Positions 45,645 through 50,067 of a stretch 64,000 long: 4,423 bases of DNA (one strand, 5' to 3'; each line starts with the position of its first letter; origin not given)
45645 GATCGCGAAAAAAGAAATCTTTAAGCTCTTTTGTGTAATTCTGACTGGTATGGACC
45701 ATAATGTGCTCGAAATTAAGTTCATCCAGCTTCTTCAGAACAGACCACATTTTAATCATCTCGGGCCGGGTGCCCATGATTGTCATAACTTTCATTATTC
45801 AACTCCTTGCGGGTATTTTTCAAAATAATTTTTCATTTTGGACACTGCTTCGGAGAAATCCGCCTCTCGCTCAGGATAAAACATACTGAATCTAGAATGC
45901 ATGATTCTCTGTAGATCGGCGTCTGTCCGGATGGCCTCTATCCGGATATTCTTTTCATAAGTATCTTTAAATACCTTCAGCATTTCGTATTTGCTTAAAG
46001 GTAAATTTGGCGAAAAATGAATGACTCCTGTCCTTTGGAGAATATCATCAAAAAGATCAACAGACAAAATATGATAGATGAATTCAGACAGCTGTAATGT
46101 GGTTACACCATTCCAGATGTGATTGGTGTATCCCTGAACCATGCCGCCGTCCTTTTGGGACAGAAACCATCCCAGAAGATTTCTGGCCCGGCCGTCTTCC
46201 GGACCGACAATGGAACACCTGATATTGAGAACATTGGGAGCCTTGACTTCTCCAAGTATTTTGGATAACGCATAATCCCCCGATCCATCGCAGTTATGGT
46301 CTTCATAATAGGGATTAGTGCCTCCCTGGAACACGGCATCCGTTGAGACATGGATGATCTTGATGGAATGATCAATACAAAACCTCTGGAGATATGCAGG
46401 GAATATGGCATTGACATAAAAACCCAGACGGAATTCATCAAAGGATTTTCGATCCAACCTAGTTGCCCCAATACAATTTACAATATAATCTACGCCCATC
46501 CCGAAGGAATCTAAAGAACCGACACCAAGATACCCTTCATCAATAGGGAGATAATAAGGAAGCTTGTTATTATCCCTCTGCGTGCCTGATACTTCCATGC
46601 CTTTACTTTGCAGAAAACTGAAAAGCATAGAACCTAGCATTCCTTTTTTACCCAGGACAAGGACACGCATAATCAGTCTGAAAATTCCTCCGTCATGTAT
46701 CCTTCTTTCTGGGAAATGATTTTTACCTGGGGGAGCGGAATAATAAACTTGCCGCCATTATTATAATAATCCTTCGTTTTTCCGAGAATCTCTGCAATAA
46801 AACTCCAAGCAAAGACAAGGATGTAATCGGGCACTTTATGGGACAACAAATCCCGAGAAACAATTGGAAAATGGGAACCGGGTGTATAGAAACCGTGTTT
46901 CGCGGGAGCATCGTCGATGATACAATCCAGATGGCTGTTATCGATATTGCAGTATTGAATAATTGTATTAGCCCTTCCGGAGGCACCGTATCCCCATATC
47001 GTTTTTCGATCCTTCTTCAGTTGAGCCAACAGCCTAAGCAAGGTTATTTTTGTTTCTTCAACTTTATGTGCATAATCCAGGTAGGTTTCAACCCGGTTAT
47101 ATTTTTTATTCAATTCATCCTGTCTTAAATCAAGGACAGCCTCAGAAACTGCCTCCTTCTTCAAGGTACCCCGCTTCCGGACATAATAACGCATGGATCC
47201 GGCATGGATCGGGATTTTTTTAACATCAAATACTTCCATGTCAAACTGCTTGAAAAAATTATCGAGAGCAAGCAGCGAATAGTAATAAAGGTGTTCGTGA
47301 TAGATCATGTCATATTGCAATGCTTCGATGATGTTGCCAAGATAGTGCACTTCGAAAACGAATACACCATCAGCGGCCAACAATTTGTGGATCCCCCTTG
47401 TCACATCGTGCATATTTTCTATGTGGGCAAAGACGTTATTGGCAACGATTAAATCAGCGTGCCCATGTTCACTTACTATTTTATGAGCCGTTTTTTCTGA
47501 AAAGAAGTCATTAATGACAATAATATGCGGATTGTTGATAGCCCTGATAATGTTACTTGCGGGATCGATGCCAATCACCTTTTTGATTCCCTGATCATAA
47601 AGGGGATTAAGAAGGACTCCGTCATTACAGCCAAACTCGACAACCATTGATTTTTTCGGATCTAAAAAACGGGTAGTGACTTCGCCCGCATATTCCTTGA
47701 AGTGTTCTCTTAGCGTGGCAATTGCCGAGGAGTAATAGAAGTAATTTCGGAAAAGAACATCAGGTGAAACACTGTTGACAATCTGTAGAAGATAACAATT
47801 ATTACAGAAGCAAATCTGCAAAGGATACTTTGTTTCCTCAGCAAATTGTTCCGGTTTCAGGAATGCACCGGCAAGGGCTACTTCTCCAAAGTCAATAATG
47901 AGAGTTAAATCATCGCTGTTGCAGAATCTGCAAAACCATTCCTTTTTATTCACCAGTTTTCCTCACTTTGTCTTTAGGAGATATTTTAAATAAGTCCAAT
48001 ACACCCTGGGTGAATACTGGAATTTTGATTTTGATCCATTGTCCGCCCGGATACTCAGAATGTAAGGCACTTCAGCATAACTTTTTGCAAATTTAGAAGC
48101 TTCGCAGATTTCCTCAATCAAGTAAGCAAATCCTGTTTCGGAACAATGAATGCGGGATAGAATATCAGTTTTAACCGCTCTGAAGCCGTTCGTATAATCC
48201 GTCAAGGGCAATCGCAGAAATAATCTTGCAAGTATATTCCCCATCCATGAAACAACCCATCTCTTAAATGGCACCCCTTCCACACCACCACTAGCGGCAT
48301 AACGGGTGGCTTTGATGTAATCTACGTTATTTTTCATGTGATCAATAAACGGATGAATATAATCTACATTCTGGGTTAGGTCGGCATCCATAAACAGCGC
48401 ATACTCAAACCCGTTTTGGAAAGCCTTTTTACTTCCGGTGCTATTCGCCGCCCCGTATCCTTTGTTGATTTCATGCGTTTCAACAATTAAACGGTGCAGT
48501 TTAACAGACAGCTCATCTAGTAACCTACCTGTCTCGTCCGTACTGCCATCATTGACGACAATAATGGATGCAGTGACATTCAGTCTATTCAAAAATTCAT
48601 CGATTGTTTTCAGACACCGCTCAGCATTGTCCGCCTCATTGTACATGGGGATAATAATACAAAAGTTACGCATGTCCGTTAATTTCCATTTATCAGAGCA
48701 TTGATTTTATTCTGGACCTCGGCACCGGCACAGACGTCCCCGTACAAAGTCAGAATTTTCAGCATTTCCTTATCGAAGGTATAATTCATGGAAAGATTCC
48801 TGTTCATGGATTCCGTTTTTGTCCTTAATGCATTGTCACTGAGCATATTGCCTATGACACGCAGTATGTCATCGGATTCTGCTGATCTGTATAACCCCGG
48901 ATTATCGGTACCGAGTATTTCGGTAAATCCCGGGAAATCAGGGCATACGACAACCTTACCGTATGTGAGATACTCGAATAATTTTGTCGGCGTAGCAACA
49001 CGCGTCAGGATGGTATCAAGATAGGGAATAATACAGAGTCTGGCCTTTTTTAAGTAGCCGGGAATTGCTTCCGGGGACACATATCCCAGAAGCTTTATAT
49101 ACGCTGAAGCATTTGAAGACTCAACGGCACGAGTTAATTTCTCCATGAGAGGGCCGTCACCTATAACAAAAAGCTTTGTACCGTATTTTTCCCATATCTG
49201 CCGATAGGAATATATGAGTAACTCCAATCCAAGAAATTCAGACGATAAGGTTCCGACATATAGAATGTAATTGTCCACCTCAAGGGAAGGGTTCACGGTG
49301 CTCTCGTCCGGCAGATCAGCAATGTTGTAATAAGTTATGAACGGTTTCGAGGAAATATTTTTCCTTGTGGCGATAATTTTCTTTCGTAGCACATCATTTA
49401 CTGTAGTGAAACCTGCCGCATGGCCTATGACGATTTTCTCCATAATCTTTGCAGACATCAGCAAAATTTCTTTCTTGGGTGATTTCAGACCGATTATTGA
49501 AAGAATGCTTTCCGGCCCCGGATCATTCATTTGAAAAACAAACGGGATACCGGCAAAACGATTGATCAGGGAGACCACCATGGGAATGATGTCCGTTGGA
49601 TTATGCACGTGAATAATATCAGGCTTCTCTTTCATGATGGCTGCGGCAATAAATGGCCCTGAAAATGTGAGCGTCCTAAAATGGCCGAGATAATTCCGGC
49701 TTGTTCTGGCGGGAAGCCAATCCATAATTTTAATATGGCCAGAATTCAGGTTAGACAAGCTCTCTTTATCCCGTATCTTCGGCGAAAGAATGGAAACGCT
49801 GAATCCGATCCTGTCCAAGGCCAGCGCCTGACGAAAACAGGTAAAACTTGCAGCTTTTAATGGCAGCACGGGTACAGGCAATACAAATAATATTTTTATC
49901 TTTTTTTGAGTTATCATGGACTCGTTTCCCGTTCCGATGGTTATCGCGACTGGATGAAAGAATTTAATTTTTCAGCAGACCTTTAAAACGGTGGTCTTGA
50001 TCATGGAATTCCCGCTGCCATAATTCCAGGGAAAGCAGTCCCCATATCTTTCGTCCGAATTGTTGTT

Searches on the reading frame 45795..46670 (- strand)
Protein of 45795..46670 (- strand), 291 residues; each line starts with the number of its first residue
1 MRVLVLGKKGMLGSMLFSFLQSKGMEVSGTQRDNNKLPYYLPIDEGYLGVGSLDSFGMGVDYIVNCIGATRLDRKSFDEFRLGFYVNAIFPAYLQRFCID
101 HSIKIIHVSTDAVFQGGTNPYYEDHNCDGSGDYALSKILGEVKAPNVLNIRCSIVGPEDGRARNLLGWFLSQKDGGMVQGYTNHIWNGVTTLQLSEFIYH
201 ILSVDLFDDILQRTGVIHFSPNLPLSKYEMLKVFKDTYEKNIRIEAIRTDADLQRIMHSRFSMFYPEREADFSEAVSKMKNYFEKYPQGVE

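Call 5: search_protein_families(library=pfam, proteins=[window:45795-46670:-], max_evalue=0.0001)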
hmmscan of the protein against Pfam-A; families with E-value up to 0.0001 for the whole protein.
window:45795-46670:- (291 aa): 2 families
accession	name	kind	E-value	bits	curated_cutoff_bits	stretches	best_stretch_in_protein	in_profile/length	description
PF04321.23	RmlD_sub_bind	-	2.5e-18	66.6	27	1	1-260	1-254/287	RmlD substrate binding domain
PF01370.27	Epimerase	-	1.5e-10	41.4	20.9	1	3-141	1-150/240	NAD dependent epimerase/dehydratase family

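Call 81: search_protein_families(library=ncbifam, proteins=[window:45795-46670:-], max_evalue=1e-10)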
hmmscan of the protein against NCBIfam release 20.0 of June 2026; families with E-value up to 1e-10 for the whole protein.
window:45795-46670:- (291 aa): 1 family
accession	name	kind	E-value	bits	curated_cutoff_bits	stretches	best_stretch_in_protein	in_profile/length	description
TIGR01214.1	rmlD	equivalog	1.2e-18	67.2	224.05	1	2-244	1-233/285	dTDP-4-dehydrorhamnose reductase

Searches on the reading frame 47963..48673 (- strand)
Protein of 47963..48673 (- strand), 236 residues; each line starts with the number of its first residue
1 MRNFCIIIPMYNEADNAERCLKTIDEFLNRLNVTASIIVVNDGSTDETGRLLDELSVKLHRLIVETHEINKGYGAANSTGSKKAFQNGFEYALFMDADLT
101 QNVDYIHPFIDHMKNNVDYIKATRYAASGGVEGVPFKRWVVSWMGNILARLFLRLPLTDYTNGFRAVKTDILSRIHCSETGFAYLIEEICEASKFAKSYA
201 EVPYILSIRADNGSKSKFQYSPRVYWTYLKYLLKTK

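Call 5: search_protein_families(library=pfam, proteins=[window:47963-48673:-], max_evalue=0.0001)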
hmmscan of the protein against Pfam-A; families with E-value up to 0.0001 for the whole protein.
window:47963-48673:- (236 aa): 2 families
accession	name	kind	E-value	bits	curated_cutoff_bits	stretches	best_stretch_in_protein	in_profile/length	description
PF00535.33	Glycos_transf_2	-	6.7e-24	85.1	23.3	1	5-173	1-165/168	Glycosyl transferase family 2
PF10111.15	Glyco_tranf_2_2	-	9.3e-05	22.5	27.3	0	6-107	2-100/276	Glycosyltransferase like family 2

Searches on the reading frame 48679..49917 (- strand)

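Call 5: search_protein_families(library=pfam, proteins=[window:48679-49917:-], max_evalue=0.0001)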
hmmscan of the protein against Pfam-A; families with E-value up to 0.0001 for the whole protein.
window:48679-49917:- (412 aa): 4 families
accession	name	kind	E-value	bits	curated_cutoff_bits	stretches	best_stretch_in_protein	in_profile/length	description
PF13692.12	Glyco_trans_1_4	-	2.4e-16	60.7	27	1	216-361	2-142/142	Glycosyl transferases group 1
PF00534.26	Glycos_transf_1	-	5e-16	59.2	26.4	1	212-369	12-166/172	Glycosyl transferases group 1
PF13439.12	Glyco_transf_4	-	6.5e-08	33.2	28.5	1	29-183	10-150/170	Glycosyltransferase Family 4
PF13579.12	Glyco_trans_4_4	-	2e-07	32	29.7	1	29-183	9-144/158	Glycosyl transferase 4-like domain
